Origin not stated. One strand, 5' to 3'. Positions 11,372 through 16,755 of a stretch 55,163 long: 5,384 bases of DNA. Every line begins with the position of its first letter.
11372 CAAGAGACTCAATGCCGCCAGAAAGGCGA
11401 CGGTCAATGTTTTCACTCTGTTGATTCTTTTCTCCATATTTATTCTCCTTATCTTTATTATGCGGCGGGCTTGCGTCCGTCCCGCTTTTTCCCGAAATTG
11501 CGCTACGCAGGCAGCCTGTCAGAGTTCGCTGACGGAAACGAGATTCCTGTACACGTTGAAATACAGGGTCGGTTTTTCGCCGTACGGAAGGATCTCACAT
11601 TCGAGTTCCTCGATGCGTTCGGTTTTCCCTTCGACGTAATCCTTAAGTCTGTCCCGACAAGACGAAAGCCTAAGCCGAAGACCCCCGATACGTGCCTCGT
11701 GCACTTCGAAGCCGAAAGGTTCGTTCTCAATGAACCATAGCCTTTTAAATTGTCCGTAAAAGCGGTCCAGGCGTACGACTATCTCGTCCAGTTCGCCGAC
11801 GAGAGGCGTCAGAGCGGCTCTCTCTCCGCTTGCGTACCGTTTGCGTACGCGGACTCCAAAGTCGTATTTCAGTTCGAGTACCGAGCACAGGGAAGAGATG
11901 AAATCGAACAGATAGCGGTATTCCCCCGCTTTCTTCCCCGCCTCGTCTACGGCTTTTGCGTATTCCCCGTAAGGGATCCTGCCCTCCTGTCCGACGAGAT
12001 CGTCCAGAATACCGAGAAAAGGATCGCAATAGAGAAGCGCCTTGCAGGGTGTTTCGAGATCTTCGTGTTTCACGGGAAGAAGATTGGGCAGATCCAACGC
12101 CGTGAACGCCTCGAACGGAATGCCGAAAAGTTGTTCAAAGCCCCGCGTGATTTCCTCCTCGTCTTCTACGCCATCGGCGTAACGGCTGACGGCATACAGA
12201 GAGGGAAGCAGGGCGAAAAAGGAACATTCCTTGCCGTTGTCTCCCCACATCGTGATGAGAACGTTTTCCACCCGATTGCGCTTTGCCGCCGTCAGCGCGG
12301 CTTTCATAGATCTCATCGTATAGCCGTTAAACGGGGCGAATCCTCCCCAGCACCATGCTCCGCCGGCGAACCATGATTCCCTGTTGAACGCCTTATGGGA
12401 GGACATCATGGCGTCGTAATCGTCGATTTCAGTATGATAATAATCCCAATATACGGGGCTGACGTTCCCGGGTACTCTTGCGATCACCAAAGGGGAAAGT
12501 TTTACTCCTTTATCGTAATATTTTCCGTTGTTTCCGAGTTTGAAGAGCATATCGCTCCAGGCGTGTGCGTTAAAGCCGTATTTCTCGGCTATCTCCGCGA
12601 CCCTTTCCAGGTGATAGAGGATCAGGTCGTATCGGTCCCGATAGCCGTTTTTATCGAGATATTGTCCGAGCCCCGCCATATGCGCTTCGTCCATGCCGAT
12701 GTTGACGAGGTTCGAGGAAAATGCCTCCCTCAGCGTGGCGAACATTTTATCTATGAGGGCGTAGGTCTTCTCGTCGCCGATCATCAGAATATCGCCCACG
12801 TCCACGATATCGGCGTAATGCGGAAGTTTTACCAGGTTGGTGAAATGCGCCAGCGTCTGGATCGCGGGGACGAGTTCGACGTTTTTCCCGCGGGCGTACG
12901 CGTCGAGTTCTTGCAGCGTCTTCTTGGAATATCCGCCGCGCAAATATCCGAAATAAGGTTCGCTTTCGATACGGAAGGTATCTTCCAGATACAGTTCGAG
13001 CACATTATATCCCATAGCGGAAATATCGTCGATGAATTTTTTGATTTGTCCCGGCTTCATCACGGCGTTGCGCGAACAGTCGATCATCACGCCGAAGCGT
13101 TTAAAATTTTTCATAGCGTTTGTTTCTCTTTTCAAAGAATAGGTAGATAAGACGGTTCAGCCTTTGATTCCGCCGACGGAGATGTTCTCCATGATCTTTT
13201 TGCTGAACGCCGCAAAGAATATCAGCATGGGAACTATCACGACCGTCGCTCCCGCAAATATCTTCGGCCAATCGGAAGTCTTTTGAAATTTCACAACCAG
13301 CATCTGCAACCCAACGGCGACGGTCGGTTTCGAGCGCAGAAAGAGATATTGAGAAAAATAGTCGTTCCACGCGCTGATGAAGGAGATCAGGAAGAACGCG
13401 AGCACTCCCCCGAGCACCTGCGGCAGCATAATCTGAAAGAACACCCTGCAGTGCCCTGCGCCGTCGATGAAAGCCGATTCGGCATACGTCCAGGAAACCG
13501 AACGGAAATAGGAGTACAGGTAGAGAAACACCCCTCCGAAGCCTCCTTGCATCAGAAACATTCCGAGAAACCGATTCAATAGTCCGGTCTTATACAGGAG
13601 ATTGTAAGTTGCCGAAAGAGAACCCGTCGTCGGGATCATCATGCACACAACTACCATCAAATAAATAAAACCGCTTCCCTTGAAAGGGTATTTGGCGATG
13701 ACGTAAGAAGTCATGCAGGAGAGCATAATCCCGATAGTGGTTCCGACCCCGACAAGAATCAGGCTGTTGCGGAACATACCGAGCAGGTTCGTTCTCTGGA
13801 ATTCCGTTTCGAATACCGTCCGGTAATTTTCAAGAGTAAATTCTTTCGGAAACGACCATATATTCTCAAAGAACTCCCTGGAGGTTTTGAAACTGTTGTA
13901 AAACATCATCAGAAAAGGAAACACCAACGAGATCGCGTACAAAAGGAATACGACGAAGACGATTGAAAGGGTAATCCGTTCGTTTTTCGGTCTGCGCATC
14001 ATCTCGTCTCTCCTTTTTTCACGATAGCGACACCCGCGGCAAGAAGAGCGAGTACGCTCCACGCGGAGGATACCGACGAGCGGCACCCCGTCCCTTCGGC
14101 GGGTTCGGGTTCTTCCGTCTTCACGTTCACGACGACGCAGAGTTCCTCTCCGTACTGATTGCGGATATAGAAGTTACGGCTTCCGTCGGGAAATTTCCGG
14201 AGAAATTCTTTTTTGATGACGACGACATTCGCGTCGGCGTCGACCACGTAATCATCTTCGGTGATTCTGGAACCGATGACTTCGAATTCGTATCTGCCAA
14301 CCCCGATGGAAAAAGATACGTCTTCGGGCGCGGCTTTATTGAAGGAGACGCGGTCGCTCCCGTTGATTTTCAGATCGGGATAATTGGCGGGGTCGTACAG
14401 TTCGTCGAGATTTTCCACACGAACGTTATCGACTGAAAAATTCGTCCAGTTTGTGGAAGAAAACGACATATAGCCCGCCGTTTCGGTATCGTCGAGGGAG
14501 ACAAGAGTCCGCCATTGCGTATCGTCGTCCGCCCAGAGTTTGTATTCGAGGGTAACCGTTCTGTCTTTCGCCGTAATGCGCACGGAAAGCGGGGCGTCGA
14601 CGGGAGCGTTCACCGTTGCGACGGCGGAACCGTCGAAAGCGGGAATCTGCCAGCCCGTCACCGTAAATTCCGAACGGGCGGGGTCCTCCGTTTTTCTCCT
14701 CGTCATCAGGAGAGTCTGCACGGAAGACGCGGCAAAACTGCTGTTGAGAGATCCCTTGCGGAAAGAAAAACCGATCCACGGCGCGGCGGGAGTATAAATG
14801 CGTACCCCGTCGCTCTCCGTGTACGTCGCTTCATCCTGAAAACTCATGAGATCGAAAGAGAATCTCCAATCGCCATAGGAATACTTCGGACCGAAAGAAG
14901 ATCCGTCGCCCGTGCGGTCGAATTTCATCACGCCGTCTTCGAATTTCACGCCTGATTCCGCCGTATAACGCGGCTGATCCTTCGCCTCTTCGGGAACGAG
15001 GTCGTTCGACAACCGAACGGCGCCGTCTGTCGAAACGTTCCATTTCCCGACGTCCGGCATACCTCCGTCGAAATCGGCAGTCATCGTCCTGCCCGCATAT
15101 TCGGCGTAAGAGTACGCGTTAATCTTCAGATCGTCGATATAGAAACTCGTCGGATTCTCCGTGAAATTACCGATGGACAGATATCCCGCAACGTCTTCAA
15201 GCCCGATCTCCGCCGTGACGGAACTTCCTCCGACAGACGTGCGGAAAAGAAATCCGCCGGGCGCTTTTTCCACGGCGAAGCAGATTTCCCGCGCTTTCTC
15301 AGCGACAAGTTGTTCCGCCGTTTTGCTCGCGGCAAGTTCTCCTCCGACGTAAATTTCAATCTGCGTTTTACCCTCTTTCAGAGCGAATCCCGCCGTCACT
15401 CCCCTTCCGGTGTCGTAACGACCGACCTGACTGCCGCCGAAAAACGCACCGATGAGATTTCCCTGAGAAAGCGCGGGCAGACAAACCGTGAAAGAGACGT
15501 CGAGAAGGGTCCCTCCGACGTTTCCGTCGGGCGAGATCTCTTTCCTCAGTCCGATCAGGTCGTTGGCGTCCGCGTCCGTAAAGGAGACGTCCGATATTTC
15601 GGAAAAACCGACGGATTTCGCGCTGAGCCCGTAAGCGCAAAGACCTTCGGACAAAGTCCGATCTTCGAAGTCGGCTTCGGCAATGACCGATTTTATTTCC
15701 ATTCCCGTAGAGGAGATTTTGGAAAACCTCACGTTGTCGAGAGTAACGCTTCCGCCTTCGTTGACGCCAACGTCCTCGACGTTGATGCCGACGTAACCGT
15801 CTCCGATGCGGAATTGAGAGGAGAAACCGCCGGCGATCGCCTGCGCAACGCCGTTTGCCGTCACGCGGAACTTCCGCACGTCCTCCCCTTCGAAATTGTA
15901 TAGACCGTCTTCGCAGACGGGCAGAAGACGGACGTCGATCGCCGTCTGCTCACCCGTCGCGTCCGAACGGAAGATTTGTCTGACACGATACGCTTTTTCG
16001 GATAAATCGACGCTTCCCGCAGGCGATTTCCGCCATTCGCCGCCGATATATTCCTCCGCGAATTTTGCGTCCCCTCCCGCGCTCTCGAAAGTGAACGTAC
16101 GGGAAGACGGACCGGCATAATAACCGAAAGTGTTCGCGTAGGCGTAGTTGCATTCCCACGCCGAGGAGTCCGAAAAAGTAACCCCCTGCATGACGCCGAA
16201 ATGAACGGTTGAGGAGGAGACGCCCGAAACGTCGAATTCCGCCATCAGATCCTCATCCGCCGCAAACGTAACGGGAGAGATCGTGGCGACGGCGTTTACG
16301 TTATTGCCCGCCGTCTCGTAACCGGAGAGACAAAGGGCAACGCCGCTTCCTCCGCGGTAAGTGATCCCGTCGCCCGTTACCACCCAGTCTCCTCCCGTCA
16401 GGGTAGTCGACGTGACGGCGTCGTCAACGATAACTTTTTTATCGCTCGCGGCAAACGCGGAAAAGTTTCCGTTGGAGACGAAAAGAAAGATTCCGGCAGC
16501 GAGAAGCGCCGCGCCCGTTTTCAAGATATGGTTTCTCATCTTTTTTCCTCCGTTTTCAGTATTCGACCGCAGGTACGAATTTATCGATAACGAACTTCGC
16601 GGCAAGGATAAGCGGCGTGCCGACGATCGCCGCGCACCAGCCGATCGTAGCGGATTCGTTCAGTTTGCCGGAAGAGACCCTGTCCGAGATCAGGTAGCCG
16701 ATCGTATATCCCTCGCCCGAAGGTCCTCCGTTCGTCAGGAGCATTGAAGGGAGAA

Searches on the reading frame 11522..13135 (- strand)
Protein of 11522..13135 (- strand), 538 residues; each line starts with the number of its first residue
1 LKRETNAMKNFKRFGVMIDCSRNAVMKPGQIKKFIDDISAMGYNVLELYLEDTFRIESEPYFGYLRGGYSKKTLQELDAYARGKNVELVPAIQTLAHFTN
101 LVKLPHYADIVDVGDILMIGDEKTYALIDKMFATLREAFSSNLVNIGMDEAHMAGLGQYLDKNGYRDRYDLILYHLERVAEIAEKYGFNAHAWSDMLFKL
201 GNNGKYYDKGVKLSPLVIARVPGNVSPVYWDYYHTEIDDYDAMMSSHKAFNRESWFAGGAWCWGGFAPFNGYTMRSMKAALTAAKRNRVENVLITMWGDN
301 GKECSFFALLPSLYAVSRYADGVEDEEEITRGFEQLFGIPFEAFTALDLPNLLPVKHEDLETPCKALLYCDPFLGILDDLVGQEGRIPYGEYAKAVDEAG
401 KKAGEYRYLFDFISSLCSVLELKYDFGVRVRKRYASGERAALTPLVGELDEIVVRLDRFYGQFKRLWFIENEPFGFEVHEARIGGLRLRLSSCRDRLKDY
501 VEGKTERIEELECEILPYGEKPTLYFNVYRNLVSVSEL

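Call 93: search_protein_families(library=pfam, proteins=[window:11522-13135:-], max_evalue=0.001)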
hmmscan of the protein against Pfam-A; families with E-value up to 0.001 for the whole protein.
window:11522-13135:- (538 aa): 2 families
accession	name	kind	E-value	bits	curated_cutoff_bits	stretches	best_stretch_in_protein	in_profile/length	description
PF18088.7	Glyco_H_20C_C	-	2.2e-48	165.1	27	1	342-521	1-185/194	Glycoside Hydrolase 20C C-terminal domain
PF00728.28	Glyco_hydro_20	-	1.9e-14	54.2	22.3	1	15-199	5-225/348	Glycosyl hydrolase family 20, catalytic domain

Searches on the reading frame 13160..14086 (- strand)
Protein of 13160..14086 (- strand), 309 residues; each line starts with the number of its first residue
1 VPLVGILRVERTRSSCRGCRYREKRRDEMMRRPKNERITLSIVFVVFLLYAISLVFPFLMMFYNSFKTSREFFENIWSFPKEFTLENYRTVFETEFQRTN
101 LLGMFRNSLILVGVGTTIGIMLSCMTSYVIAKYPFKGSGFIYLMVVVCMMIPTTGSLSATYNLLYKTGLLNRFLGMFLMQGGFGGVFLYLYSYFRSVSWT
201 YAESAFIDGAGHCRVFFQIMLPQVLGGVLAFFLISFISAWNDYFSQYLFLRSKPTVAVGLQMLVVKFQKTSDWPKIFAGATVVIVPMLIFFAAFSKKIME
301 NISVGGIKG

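Call 93: search_protein_families(library=pfam, proteins=[window:13160-14086:-], max_evalue=0.001)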
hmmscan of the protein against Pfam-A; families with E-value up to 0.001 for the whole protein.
window:13160-14086:- (309 aa): 1 family
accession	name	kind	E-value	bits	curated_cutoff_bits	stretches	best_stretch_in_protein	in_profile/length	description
PF00528.27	BPD_transp_1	-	1.4e-10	41.7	26.4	1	122-291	8-172/184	Binding-protein-dependent transport system inner membrane component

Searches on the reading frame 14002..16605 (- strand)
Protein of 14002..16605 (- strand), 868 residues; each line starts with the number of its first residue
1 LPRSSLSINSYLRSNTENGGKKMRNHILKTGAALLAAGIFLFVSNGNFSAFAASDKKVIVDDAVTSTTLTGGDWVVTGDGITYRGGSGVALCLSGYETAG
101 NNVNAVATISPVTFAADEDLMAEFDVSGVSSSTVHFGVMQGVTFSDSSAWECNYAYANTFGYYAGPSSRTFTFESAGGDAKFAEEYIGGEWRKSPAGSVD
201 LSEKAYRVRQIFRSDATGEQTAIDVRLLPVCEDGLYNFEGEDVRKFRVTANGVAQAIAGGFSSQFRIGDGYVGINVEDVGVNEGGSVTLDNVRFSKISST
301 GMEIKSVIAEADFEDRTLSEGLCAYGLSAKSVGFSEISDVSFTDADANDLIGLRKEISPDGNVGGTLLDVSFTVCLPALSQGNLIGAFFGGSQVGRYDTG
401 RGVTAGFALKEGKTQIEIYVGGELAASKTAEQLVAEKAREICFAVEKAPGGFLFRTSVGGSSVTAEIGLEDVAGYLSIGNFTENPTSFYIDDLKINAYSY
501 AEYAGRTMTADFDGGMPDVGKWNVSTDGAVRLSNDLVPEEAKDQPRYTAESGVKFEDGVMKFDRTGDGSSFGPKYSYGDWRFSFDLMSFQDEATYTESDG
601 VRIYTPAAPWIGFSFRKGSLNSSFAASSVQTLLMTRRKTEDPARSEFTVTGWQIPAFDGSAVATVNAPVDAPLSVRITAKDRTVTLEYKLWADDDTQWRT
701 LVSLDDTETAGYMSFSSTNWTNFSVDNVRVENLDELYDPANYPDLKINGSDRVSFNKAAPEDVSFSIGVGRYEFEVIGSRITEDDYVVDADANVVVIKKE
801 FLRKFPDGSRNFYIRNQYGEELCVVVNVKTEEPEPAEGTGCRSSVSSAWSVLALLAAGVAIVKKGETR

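Call 93: search_protein_families(library=pfam, proteins=[window:14002-16605:-], max_evalue=0.001)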
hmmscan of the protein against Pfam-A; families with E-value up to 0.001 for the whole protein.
window:14002-16605:- (868 aa): 0 families

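Call 99: search_protein_families(library=pfam, proteins=[window:14002-16605:-], max_evalue=1)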
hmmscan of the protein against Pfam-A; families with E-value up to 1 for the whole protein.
window:14002-16605:- (868 aa): 2 families
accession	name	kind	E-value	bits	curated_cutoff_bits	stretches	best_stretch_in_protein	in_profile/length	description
PF03442.20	CBM_X2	-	0.0062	17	28.9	1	752-819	5-76/83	Carbohydrate binding domain X2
PF21241.2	UvsW_N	-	0.33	11.9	25.3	0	565-591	31-57/81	DNA helicase UvsW, N-terminal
